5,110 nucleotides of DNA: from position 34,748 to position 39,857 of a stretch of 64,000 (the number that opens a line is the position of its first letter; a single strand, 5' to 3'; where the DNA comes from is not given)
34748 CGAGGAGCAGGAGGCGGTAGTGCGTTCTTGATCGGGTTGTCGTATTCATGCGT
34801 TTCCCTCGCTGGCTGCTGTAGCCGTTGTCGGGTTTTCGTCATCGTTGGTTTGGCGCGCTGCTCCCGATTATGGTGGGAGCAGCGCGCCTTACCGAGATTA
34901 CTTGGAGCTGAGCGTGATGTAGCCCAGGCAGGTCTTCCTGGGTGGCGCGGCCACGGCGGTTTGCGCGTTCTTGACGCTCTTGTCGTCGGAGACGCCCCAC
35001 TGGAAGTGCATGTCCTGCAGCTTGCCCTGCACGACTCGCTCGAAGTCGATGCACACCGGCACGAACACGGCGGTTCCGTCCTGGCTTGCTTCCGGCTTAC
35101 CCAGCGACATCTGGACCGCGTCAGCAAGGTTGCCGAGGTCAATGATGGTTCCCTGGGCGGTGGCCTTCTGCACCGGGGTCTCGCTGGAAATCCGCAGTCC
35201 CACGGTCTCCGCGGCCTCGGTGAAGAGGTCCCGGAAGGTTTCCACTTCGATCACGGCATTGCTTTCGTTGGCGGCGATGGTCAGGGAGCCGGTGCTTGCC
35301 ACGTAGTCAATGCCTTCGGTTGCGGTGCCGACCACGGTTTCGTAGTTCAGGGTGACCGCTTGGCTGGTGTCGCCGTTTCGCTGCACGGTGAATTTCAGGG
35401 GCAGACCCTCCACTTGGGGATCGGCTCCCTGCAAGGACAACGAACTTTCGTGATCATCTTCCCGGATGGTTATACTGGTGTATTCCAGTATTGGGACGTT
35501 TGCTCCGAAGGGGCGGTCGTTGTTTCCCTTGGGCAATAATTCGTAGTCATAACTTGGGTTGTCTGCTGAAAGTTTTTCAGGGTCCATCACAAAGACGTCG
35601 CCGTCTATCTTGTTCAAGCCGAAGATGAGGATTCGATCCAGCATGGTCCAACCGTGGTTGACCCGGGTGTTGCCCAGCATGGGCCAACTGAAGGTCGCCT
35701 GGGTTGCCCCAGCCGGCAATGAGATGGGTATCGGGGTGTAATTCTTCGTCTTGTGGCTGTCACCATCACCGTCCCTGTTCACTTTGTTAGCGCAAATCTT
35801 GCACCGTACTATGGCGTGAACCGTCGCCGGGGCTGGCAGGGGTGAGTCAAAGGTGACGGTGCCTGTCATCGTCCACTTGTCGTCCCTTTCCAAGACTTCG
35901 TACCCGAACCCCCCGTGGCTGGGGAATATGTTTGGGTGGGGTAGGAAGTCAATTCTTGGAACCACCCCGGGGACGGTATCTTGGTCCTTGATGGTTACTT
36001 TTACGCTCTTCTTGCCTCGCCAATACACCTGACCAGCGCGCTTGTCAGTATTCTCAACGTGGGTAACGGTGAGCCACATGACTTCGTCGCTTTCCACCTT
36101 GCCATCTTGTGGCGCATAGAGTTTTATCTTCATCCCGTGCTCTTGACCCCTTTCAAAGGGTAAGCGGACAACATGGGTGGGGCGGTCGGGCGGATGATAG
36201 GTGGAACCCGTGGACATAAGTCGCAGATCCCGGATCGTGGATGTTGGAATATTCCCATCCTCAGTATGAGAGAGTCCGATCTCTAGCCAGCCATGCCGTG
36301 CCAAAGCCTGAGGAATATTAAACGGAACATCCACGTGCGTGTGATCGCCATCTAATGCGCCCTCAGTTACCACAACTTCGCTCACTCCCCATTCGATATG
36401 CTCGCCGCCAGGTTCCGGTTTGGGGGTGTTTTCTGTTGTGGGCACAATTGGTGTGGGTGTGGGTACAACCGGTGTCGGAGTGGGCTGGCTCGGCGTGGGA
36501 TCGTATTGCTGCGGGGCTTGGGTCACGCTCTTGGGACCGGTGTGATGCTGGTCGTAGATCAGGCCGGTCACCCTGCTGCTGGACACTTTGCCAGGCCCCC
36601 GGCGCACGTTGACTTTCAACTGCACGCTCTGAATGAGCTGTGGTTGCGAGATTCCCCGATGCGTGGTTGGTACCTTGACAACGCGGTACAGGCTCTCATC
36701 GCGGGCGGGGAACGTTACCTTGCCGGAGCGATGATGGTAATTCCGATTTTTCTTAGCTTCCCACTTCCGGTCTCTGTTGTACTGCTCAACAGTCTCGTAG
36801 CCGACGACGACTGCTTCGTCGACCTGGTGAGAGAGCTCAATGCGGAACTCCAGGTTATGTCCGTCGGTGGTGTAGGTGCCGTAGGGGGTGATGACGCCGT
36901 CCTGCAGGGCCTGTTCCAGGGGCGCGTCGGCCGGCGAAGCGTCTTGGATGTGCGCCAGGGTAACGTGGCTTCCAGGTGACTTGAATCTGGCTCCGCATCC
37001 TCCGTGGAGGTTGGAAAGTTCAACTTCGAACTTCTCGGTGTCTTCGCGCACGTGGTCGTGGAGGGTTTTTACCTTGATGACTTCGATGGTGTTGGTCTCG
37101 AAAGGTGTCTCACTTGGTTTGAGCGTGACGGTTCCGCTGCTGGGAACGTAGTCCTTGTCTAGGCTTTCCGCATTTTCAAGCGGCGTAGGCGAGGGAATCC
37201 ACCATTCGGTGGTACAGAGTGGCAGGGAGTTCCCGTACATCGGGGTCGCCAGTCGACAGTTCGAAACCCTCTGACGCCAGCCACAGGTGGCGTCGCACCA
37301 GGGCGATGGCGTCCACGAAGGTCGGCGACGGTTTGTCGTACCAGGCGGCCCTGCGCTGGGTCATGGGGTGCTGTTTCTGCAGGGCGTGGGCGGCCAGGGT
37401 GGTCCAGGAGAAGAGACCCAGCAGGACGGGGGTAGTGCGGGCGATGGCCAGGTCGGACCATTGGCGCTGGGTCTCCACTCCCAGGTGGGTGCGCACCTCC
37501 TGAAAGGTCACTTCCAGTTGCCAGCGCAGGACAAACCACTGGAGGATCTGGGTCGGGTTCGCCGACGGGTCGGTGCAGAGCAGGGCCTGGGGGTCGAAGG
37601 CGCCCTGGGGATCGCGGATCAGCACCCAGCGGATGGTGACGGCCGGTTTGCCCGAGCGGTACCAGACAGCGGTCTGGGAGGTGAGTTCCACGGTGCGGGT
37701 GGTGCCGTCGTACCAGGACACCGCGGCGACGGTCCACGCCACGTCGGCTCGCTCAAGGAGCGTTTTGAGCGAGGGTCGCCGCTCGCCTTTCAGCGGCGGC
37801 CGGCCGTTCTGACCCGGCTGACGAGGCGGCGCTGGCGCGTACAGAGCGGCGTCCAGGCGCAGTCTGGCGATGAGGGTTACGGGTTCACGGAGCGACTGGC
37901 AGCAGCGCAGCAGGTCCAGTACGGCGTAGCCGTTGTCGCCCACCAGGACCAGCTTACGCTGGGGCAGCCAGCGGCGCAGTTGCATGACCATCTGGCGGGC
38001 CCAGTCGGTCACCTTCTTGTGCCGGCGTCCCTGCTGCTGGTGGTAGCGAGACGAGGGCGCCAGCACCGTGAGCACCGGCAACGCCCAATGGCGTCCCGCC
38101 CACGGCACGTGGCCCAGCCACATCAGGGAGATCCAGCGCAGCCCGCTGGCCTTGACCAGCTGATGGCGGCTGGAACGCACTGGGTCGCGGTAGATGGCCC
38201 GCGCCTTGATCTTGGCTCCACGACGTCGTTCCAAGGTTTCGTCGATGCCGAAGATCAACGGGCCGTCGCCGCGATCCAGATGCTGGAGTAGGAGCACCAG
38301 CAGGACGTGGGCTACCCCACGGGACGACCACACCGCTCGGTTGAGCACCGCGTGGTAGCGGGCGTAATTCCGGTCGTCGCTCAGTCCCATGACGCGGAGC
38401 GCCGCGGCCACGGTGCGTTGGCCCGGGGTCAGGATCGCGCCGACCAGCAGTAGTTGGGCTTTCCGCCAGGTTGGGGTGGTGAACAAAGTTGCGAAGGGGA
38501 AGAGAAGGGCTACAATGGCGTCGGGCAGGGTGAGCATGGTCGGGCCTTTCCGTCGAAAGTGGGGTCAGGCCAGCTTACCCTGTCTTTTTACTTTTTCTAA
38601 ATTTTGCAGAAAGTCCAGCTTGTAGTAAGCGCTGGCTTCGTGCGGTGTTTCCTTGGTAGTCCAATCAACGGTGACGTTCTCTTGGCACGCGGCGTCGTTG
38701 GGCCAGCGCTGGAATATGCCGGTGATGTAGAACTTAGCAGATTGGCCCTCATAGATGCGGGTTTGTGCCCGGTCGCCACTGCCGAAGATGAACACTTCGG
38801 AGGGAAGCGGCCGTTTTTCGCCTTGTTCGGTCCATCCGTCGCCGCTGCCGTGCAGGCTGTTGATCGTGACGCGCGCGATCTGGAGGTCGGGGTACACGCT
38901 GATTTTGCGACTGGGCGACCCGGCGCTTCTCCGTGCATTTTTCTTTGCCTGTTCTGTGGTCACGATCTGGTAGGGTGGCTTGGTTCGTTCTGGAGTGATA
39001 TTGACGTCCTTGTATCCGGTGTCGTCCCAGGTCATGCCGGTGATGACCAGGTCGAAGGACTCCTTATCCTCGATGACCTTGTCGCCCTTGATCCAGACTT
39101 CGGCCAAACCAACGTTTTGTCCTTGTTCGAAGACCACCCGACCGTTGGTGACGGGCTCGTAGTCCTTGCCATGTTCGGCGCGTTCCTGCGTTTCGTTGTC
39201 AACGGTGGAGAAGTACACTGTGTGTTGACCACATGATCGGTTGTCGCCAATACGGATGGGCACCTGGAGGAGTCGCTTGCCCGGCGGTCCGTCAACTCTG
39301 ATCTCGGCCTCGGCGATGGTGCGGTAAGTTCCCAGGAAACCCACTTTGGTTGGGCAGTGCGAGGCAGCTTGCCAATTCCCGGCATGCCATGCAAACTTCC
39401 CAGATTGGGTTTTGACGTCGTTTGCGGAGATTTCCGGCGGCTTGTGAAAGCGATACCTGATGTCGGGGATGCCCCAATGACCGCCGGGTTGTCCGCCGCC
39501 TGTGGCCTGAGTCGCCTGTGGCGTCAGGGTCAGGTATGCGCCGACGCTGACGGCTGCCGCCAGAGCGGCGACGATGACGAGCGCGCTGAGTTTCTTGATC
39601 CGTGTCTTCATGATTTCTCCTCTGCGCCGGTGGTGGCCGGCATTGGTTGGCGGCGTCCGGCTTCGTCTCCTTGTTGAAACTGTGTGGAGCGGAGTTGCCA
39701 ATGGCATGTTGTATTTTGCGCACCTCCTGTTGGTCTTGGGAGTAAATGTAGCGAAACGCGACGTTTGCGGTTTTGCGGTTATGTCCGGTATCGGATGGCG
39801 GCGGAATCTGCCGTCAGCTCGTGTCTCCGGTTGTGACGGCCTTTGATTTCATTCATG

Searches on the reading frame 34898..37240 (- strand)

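Call 8: search_protein_families(library=pfam, proteins=[window:34898-37240:-], max_evalue=0.01)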
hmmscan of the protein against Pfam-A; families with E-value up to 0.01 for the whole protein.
window:34898-37240:- (780 aa): 1 family
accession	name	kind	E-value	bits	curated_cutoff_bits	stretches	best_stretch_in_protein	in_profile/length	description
PF03160.20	Calx-beta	-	2.2e-19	70.1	27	2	616-700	25-116/119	Calx-beta domain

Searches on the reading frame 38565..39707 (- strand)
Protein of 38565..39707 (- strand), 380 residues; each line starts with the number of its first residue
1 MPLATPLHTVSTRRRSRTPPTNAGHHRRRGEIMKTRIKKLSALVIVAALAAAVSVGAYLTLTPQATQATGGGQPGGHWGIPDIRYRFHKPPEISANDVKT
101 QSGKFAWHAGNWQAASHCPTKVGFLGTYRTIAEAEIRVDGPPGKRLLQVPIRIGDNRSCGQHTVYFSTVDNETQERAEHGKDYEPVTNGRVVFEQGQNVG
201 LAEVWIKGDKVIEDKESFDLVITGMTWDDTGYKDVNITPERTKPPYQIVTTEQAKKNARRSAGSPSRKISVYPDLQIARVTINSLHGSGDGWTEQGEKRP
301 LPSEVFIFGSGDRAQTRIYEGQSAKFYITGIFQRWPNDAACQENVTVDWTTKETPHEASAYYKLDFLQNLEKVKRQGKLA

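Call 8: search_protein_families(library=pfam, proteins=[window:38565-39707:-], max_evalue=0.01)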
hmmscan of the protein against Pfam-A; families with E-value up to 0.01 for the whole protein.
window:38565-39707:- (380 aa): 1 family
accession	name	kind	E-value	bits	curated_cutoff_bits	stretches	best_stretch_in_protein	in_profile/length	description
PF03160.20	Calx-beta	-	1.3e-06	28.9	27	1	160-230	37-102/119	Calx-beta domain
